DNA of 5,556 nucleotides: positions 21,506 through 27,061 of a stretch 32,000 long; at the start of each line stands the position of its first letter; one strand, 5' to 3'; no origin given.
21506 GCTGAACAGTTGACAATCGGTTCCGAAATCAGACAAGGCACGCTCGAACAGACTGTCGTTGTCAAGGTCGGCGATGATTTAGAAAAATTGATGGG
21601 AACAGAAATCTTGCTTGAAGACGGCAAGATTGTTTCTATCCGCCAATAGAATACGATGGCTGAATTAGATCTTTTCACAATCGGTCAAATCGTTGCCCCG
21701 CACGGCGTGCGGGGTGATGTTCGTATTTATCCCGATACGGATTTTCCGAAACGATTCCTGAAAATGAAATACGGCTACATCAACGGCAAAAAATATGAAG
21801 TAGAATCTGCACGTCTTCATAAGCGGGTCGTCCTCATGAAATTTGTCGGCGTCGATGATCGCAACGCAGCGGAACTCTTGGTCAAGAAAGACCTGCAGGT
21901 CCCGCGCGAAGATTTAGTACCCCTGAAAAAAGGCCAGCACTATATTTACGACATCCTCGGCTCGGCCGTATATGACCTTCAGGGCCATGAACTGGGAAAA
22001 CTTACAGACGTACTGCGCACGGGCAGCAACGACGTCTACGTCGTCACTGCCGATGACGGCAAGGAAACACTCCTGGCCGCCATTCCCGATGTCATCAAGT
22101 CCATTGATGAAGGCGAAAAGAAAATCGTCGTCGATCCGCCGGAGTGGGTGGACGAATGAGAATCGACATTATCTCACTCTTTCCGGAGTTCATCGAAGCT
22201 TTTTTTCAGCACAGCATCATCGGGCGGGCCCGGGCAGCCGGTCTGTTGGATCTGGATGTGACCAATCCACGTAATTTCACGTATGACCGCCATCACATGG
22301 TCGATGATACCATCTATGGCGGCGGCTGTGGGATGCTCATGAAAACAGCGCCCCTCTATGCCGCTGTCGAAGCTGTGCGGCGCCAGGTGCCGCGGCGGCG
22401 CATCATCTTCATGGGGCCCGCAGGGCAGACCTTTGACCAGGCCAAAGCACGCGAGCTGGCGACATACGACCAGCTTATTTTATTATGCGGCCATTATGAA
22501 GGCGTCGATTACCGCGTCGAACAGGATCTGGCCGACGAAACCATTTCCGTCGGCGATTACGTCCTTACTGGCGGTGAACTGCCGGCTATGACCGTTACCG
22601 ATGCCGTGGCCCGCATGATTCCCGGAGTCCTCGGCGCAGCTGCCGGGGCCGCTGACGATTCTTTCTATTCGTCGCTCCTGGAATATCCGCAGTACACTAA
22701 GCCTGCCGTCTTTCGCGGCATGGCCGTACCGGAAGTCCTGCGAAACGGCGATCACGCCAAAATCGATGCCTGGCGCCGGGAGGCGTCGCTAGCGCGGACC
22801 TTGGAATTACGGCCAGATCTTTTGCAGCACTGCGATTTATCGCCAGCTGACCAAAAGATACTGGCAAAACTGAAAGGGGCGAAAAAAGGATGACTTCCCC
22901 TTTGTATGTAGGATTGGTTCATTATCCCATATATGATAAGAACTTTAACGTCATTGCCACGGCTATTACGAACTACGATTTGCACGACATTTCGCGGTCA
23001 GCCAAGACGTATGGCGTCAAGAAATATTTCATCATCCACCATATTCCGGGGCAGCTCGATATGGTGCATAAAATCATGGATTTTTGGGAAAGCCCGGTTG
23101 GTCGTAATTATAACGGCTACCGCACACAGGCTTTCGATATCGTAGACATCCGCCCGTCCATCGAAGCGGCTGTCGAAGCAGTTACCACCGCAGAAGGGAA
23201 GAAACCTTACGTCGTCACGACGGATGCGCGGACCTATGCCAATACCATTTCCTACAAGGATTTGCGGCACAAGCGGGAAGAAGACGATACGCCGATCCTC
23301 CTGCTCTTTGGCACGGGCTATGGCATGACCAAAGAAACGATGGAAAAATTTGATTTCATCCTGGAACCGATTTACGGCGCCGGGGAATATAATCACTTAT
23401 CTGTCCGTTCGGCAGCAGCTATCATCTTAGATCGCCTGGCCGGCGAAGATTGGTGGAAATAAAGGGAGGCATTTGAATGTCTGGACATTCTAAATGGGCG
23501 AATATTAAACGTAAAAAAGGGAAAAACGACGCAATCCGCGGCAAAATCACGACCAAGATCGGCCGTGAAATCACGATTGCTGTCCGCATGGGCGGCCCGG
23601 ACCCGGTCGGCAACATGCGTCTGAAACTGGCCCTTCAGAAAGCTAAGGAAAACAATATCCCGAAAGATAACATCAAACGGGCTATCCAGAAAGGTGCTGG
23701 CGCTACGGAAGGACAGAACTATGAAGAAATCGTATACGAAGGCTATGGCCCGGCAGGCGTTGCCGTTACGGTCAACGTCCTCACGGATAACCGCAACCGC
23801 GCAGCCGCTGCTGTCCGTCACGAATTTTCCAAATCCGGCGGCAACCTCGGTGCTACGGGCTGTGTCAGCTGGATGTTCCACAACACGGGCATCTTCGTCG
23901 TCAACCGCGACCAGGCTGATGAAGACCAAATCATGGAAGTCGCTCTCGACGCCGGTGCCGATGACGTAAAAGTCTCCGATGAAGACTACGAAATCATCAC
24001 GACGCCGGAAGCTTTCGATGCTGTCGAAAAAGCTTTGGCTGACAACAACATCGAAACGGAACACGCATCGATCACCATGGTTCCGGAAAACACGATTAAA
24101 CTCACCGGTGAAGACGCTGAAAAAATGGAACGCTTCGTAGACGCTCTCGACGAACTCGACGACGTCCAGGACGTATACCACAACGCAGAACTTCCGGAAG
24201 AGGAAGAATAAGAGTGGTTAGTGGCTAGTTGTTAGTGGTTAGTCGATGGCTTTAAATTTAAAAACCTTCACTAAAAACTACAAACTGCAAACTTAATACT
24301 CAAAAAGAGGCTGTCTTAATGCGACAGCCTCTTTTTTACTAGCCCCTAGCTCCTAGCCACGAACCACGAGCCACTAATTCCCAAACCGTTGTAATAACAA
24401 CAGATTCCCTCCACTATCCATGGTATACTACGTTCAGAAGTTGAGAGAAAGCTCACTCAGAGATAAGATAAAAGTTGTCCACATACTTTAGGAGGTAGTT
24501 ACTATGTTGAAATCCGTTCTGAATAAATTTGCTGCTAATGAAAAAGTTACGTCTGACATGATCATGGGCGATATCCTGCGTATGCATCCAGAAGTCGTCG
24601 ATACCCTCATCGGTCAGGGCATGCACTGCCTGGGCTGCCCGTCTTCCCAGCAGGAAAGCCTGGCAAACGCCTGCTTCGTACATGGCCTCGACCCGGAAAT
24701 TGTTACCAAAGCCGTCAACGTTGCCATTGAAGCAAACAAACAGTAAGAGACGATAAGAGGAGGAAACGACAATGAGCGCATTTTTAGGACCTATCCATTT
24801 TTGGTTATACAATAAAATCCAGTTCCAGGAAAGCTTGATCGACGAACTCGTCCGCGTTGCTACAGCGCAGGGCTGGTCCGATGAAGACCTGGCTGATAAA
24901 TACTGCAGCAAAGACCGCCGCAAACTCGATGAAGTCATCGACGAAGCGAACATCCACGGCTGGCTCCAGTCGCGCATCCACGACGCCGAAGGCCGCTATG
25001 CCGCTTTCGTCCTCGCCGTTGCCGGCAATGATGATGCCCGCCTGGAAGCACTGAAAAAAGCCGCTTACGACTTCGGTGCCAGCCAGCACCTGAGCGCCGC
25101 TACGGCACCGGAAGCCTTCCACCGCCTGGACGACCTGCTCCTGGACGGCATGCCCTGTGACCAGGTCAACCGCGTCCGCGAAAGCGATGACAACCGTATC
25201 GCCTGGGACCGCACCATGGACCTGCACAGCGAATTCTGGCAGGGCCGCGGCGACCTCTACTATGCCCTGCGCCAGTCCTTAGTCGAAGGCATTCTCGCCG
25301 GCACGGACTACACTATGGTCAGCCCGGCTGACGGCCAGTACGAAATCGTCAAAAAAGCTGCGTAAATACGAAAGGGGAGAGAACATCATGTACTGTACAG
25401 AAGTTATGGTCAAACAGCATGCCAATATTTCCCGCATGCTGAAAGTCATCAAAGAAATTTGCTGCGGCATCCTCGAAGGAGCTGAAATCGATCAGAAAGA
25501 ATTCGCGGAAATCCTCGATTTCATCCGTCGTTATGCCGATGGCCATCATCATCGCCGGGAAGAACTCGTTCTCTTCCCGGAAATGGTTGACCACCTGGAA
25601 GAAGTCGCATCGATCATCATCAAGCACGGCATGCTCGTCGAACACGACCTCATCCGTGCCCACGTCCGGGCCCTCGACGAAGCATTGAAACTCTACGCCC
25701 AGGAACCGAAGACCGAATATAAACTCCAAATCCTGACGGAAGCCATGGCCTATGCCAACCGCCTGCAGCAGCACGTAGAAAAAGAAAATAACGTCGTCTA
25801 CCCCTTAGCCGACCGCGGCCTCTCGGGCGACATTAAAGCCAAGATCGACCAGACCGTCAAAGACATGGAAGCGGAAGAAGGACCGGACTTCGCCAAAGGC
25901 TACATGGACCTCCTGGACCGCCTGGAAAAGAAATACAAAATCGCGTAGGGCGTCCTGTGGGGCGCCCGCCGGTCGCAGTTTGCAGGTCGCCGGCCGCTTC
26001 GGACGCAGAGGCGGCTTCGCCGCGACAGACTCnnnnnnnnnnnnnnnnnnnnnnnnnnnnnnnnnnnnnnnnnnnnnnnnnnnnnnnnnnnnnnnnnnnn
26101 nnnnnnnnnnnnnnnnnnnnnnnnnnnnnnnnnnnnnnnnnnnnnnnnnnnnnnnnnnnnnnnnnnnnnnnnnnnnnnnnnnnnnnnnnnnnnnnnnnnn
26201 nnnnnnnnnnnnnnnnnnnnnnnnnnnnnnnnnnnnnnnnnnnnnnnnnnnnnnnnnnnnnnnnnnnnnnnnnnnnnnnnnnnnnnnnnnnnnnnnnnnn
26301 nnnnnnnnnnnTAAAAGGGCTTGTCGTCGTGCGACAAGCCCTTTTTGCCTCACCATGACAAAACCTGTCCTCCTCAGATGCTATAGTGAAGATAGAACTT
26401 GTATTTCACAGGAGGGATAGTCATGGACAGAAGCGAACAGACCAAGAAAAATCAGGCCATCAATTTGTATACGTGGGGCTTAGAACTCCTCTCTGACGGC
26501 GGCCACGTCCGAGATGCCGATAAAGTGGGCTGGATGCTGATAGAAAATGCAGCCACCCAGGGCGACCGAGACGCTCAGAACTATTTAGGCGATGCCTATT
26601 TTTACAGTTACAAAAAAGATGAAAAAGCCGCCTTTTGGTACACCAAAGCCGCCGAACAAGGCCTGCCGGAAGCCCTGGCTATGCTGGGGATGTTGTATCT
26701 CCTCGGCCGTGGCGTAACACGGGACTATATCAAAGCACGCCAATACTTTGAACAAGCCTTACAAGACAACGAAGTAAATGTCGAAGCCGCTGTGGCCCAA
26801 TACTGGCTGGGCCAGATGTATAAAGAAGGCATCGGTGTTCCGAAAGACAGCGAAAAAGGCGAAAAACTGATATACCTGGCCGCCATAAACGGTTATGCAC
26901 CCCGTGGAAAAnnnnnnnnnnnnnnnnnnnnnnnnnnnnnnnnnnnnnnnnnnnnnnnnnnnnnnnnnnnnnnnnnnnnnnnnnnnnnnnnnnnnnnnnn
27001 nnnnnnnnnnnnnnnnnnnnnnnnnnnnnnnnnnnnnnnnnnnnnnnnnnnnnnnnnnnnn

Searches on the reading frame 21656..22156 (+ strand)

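Call 29: search_protein_families(library=pfam, proteins=[window:21656-22156:+], max_evalue=0.001)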
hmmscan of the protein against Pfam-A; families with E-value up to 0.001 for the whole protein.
window:21656-22156:+ (167 aa): 3 families
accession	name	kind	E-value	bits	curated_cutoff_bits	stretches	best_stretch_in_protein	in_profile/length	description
PF01782.24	RimM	-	1.5e-23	83.3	23.5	1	8-86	1-84/84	RimM N-terminal domain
PF05239.21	PRC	-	1e-11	45.1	21.2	1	93-163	2-75/78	PRC-barrel domain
PF24986.1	PRC_RimM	-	7.4e-11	42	27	1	99-163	3-67/69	RimM PRC barrel domain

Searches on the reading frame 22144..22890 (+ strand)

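Call 29: search_protein_families(library=pfam, proteins=[window:22144-22890:+], max_evalue=0.001)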
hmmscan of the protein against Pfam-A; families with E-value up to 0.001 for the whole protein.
window:22144-22890:+ (249 aa): 1 family
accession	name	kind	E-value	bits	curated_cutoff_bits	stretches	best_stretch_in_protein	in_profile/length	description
PF01746.26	tRNA_m1G_MT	-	2.9e-61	207.1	27.3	1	27-224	2-195/195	tRNA (Guanine-1)-methyltransferase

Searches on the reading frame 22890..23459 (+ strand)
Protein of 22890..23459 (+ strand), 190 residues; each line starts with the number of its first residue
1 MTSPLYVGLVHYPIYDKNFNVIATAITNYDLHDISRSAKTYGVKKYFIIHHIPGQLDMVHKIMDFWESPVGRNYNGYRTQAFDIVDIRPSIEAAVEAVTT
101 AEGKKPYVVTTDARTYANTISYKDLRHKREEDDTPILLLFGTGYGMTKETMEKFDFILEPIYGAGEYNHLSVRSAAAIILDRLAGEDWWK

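Call 29: search_protein_families(library=pfam, proteins=[window:22890-23459:+], max_evalue=0.001)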
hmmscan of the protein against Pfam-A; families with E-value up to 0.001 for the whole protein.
window:22890-23459:+ (190 aa): 1 family
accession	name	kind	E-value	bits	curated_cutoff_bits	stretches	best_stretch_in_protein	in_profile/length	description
PF09936.14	Methyltrn_RNA_4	-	5.4e-76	254.9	22.6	1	5-185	2-182/182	SAM-dependent RNA methyltransferase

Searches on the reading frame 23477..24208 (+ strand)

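Call 29: search_protein_families(library=pfam, proteins=[window:23477-24208:+], max_evalue=0.001)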
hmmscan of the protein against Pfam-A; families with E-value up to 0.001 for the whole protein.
window:23477-24208:+ (244 aa): 2 families
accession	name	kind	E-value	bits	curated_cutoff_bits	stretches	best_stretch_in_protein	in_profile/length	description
PF01709.26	Transcrip_reg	-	2.5e-62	209.7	27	1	82-237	1-160/160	TACO1/YebC second and third domain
PF20772.2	TACO1_YebC_N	-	8.9e-32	109.8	36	1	5-75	1-72/73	TACO1/YebC protein N-terminal domain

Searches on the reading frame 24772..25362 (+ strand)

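Call 29: search_protein_families(library=pfam, proteins=[window:24772-25362:+], max_evalue=0.001)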
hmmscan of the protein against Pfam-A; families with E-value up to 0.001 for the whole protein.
window:24772-25362:+ (197 aa): 1 family
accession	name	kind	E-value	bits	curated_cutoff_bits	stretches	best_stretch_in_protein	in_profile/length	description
PF03472.21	Autoind_bind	-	0.00096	19.1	23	0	28-101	67-138/149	Autoinducer binding domain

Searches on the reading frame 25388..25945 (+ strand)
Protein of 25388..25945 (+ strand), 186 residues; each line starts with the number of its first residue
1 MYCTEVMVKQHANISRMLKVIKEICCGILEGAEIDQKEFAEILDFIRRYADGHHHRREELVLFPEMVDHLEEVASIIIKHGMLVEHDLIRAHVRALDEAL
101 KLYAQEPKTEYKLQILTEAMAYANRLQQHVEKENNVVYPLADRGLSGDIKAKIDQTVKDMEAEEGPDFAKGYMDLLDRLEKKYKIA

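Call 29: search_protein_families(library=pfam, proteins=[window:25388-25945:+], max_evalue=0.001)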
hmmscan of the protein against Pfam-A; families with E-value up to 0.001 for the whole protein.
window:25388-25945:+ (186 aa): 1 family
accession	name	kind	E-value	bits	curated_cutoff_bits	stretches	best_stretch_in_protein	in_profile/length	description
PF01814.28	Hemerythrin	-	1.6e-14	54.9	25.3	1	5-141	4-127/127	Hemerythrin HHE cation binding domain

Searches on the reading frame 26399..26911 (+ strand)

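Call 29: search_protein_families(library=pfam, proteins=[window:26399-26911:+], max_evalue=0.001)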
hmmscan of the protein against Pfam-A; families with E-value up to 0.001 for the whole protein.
window:26399-26911:+ (171 aa): 1 family
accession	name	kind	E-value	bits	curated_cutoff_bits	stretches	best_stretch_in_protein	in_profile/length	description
PF08238.18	Sel1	-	4.2e-23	81.4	30.7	3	90-121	1-32/36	Sel1 repeat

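Call 33: search_protein_families(library=padloc, proteins=[window:26399-26911:+], max_evalue=0.01)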
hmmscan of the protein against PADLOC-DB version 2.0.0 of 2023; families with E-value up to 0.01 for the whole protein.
window:26399-26911:+ (171 aa): 0 families
